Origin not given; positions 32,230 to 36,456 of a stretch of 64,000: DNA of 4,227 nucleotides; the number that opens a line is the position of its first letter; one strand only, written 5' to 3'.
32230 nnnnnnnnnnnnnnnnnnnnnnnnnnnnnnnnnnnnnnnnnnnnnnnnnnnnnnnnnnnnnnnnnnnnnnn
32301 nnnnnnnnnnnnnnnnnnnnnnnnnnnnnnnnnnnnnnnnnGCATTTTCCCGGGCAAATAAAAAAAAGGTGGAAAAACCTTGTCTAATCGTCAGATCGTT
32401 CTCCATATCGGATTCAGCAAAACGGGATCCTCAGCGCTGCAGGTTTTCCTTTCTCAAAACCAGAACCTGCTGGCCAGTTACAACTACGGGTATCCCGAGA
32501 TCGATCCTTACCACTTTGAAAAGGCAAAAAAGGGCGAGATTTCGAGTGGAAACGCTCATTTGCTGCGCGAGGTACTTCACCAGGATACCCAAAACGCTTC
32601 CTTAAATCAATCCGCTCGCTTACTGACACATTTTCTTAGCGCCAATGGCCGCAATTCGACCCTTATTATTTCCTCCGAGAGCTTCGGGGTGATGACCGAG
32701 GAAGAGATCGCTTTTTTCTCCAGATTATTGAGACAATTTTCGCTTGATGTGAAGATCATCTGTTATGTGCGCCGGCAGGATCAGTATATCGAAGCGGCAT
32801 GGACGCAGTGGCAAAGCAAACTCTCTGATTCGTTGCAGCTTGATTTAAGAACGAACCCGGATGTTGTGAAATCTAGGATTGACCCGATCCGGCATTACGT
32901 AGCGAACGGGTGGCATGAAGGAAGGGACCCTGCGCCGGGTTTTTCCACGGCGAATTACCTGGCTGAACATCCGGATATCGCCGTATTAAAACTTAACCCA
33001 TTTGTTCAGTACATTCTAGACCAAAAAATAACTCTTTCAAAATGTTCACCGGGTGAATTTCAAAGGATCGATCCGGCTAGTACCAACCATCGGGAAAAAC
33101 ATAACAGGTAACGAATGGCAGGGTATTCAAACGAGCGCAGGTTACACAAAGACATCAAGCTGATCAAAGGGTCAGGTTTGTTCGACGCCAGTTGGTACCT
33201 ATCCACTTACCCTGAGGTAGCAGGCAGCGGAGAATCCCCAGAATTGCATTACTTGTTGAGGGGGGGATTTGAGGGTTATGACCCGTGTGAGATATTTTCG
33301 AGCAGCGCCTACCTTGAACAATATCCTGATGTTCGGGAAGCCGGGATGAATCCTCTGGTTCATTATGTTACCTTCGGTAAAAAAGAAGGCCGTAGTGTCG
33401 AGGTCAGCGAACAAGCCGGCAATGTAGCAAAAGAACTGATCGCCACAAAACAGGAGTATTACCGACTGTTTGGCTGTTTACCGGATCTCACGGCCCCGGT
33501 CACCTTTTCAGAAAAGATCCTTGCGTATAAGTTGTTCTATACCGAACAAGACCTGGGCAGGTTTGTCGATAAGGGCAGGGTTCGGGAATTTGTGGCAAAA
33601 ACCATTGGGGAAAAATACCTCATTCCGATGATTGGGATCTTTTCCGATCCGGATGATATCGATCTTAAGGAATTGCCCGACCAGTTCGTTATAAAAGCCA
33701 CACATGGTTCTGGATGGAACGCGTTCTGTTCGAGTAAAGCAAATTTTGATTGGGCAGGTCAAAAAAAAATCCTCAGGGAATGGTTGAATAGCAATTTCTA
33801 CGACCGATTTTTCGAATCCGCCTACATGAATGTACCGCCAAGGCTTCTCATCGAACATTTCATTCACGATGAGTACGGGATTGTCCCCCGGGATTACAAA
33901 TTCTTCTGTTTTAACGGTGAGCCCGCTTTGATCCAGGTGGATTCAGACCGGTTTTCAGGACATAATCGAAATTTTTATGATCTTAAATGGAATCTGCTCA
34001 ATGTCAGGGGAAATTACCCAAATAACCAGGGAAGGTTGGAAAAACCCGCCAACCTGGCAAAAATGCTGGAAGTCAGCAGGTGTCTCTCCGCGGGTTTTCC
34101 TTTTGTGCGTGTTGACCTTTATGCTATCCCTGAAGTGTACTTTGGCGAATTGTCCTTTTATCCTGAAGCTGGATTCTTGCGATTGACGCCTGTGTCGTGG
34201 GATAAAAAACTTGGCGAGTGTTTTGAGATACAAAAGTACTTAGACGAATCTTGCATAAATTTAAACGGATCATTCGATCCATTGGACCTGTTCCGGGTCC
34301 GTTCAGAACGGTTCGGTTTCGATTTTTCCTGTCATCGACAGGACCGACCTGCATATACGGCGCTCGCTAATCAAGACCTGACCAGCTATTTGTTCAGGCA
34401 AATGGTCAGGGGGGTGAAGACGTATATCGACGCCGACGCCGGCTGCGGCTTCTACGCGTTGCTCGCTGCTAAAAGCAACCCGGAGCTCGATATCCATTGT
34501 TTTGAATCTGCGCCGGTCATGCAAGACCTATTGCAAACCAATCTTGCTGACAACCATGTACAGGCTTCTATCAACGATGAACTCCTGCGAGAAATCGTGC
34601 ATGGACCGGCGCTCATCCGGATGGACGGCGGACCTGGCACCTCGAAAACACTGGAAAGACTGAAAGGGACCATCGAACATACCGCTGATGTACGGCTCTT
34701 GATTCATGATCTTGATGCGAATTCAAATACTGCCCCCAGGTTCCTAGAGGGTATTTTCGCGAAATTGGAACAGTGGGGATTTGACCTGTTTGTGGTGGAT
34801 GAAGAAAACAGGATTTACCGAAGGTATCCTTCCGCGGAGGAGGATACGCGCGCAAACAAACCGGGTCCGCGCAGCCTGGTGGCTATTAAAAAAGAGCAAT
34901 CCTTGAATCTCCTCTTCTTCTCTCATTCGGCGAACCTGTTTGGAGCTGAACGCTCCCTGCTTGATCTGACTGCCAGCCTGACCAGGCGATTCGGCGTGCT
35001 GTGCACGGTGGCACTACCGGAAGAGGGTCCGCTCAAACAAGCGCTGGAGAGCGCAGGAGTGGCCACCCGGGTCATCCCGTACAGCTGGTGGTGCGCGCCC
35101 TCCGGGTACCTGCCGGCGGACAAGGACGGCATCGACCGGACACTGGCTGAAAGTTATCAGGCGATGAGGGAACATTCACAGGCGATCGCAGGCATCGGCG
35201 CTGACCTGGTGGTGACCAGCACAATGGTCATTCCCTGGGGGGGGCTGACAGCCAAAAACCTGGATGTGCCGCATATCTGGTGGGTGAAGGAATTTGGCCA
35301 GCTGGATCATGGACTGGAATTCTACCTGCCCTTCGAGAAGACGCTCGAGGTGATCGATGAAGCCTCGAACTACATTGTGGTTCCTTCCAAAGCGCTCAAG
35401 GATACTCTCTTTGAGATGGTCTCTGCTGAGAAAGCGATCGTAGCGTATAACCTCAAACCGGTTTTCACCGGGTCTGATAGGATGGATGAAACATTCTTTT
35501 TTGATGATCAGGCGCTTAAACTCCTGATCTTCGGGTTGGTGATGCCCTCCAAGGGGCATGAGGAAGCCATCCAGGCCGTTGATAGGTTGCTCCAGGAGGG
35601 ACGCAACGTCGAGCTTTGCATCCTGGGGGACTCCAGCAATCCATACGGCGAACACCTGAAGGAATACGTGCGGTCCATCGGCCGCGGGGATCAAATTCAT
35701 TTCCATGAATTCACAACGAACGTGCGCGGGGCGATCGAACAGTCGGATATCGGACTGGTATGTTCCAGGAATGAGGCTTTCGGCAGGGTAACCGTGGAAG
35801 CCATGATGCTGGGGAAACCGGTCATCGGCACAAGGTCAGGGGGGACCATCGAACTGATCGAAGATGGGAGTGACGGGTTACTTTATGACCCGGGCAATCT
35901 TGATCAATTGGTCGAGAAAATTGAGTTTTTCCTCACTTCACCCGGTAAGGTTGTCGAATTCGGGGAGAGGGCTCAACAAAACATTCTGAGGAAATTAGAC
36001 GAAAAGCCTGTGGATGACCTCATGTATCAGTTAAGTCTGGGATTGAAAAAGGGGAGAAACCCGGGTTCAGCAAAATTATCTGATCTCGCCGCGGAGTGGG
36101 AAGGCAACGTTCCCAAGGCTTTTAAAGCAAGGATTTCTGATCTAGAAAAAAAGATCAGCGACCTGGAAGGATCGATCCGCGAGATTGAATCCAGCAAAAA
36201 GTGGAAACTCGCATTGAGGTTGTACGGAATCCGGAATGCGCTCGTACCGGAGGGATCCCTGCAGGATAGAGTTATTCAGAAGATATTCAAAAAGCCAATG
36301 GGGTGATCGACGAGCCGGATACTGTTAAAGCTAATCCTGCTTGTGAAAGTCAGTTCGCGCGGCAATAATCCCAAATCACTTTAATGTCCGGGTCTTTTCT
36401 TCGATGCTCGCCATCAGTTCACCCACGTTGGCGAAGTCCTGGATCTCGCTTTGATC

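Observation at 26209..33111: Four paralogous genes with sulfotransferase PAPS-binding signatures sit next to an ABC-2 glycan exporter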

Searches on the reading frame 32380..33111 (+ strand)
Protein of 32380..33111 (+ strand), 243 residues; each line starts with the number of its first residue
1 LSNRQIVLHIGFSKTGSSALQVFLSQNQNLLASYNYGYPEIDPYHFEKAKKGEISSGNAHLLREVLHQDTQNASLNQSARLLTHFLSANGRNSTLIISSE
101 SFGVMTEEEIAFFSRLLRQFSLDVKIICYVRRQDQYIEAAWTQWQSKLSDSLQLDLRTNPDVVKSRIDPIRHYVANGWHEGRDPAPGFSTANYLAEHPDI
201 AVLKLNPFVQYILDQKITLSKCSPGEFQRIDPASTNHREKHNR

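Call 3: search_protein_families(library=pfam, proteins=[window:32380-33111:+], max_evalue=1)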
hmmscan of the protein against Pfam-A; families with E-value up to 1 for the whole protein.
window:32380-33111:+ (243 aa): 0 families

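Call 4: search_protein_families(library=ncbifam, proteins=[window:32380-33111:+], max_evalue=1)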
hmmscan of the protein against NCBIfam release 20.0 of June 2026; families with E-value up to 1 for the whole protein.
window:32380-33111:+ (243 aa): 0 families

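Call 40: find_homologous_proteins(query=window:32380-33111:+)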
Query window:32380-33111:+ (243 aa): 5 proteins with E <= 0.001 among 324 candidates.
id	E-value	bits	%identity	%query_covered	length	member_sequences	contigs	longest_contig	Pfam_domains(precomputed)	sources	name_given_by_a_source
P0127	1.0e-159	547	100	100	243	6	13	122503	-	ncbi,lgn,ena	-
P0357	3.0e-10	58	37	58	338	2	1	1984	-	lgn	-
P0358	1.7e-8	53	37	57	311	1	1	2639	-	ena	-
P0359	1.1e-7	50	31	58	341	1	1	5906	-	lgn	-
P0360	2.7e-5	42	34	57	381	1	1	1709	-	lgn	-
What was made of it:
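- It has no homologue of the same architecture outside its own 90% cluster (call 40).
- Tried and rejected: No alignment could be built because ST4 has no homologues of the same architecture (call 40).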

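Call 47: predict_structure(protein=window:32380-33111:+)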
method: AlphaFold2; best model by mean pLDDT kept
length: 243 residues; sequences in the alignment: 1
mean_pLDDT: 38.0   pTM: 0.30
mean pLDDT of the five models: 38.0, 37.3, 36.5, 32.1, 31.0
residues with pLDDT >= 90: 0; 70-90: 0; 50-70: 24; < 50: 219
segments of 3 or more residues with pLDDT < 50: 1-81, 83-94, 96-106, 117-138, 151-153, 156-243
pLDDT, mean of each block of 10 residues (from residue 1): 38 35 38 34 30 32 35 38 46 46 45 51 46 43 53 46 34 28 35 40 37 31 25 29 33
secondary structure, 60 per line:
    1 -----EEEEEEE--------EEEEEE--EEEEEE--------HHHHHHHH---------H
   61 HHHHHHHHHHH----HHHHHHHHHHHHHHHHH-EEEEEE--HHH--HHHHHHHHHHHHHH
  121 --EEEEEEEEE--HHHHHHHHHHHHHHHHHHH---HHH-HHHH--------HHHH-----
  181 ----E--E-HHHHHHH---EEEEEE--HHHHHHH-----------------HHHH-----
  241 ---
elements in order: E6-12 E21-26 E29-34 H43-50 H60-71 H76-92 E94-99 H107-120 E123-131 H134-152 H160-163 H172-175 H190-196 E200-205 H208-214 H232-235
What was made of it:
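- Tried and rejected: A single-sequence AlphaFold run on ST4 gave pLDDT 38, which is unusable (call 47).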

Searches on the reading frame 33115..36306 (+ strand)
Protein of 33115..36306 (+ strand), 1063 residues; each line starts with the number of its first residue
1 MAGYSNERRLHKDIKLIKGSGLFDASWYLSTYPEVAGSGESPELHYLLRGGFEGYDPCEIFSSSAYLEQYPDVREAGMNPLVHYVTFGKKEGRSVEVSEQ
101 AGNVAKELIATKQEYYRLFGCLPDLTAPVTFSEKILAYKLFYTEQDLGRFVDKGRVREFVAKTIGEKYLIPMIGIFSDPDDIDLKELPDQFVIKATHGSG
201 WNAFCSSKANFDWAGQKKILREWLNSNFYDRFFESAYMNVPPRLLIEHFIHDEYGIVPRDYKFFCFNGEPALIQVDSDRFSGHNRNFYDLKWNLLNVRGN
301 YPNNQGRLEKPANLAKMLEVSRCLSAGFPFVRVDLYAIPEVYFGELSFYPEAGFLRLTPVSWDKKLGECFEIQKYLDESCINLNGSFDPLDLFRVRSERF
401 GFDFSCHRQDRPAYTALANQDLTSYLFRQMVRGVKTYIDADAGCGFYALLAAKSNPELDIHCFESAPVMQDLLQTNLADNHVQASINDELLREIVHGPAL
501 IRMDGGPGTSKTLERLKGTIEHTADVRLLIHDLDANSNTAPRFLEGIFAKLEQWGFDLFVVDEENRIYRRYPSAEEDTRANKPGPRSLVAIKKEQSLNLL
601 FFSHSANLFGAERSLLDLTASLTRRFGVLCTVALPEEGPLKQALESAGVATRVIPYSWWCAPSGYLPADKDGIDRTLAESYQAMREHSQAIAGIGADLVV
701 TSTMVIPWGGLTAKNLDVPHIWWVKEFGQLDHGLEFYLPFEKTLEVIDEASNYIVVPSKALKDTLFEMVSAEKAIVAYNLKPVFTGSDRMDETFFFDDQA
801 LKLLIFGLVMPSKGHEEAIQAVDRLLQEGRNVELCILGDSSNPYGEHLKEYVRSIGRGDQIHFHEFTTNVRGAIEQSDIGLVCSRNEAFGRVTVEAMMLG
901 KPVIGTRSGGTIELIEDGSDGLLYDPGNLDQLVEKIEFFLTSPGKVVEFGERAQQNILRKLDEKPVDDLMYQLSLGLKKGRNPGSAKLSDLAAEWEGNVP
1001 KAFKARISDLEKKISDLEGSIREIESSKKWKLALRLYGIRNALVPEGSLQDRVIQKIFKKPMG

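Call 3: search_protein_families(library=pfam, proteins=[window:33115-36306:+], max_evalue=1)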
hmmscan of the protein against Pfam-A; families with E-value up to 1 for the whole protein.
window:33115-36306:+ (1063 aa): 8 families
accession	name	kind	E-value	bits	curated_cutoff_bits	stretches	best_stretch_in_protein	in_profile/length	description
PF14305.11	ATPgrasp_TupA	-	2.3e-58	198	25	1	134-370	2-240/241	TupA-like ATPgrasp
PF00534.26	Glycos_transf_1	-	4.5e-29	101.6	26.4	1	797-955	12-171/172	Glycosyl transferases group 1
PF13692.12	Glyco_trans_1_4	-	4.3e-25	89.1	27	1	803-940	4-140/142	Glycosyl transferases group 1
PF20706.3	GT4-conflict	-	3.4e-12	46.5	26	1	747-918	144-323/385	Family 4 Glycosyltransferase in conflict systems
PF13524.12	Glyco_trans_1_2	-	2.6e-07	31.1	25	1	833-959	16-131/144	Glycosyl transferase-like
PF13439.12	Glyco_transf_4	-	0.00025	21.6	28.5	1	610-779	3-164/170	Glycosyltransferase Family 4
PF24850.1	CC_BshC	-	0.0064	16.8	27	1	954-1054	30-126/159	Bacillithiol biosynthesis BshC, C-terminal coiled-coil domain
PF05175.20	MTS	-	0.13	12.4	23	1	434-486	32-85/170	Methyltransferase small domain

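Call 4: search_protein_families(library=ncbifam, proteins=[window:33115-36306:+], max_evalue=1)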
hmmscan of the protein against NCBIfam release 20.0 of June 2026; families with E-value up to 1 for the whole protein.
window:33115-36306:+ (1063 aa): 39 families (the best 25 are shown)
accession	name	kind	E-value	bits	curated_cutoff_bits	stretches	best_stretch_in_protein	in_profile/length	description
NF041876.1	EPS_EpsE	equivalog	7.4e-26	91.3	400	1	798-963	212-382/389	exopolysaccharide biosynthesis GT4 family glycosyltransferase EpsE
NF047880.1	glyco_SdgA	exception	9.4e-18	64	800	1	754-957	272-471/488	serine-aspartate repeat adhesin O-glycosyltransferase SdgA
TIGR03999.1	thiol_BshA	equivalog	7.9e-17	61.2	273.7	1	749-964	143-360/375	N-acetyl-alpha-D-glucosaminyl L-malate synthase BshA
TIGR03088.1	stp2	hypoth_equivalog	2e-15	56.7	409.05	1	785-961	179-357/374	TIGR03088 family PEP-CTERM/XrtA system glycosyltransferase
NF038255.1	exopoly_VpsD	equivalog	2.2e-13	49.9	300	1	749-909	155-315/381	VpsD family glycosyltransferase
TIGR04157.1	glyco_rSAM_CFB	subfamily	2.3e-12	46.6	400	1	789-923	216-347/406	TIGR04157 family glycosyltransferase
NF007396.0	PRK09922.1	equivalog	6.8e-11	41.6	385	1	758-940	143-324/361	lipopolysaccharide 1,6-galactosyltransferase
TIGR03449.1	mycothiol_MshA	equivalog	2.7e-10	39.7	462.5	1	801-955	221-382/406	D-inositol-3-phosphate glycosyltransferase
NF012028.0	PRK15484.1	subfamily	4.4e-10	39.2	618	1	752-960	141-361/380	lipopolysaccharide N-acetylglucosaminyltransferase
NF038229.1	Glyco4_Geo_Pelo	equivalog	6.3e-10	38.6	400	1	743-961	103-320/338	GPMC system family 4 glycosyltransferase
NF046085.1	XrtY_assoc_Gly1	equivalog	2.5e-09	36.5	400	1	753-965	163-372/387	XrtY-associated glycosyltransferase XYAG1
TIGR02470.1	sucr_synth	equivalog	3.1e-09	35.5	810.4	1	885-942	652-709/784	sucrose synthase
NF047881.1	glyco_SdgB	exception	4.1e-09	35.6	800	1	797-953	318-473/496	serine-aspartate repeat adhesin O-glycosyltransferase SdgB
NF053787.1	GlcN_PG_synth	equivalog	5.9e-07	28.7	480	1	868-962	253-344/361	N-acetylglucosaminyl phosphatidylglycerol synthase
TIGR04063.1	stp3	hypoth_equivalog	6.1e-07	28.6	442.05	1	813-954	226-372/397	TIGR04063 family PEP-CTERM/XrtA system glycosyltransferase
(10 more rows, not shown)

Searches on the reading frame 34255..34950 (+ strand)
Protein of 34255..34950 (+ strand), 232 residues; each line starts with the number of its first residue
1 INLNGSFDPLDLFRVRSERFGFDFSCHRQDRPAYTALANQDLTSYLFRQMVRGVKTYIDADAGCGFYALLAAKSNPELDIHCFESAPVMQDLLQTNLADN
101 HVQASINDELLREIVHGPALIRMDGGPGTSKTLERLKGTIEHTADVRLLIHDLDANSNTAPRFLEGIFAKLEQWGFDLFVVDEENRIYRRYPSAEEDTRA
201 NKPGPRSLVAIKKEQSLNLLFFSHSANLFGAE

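Call 67: search_protein_families(library=pfam, proteins=[window:34255-34950:+], max_evalue=1)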
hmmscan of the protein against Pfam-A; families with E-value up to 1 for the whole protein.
window:34255-34950:+ (232 aa): 1 family
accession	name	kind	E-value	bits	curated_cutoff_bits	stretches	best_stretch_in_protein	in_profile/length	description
PF05175.20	MTS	-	0.016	15.3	23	1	54-106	32-85/170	Methyltransferase small domain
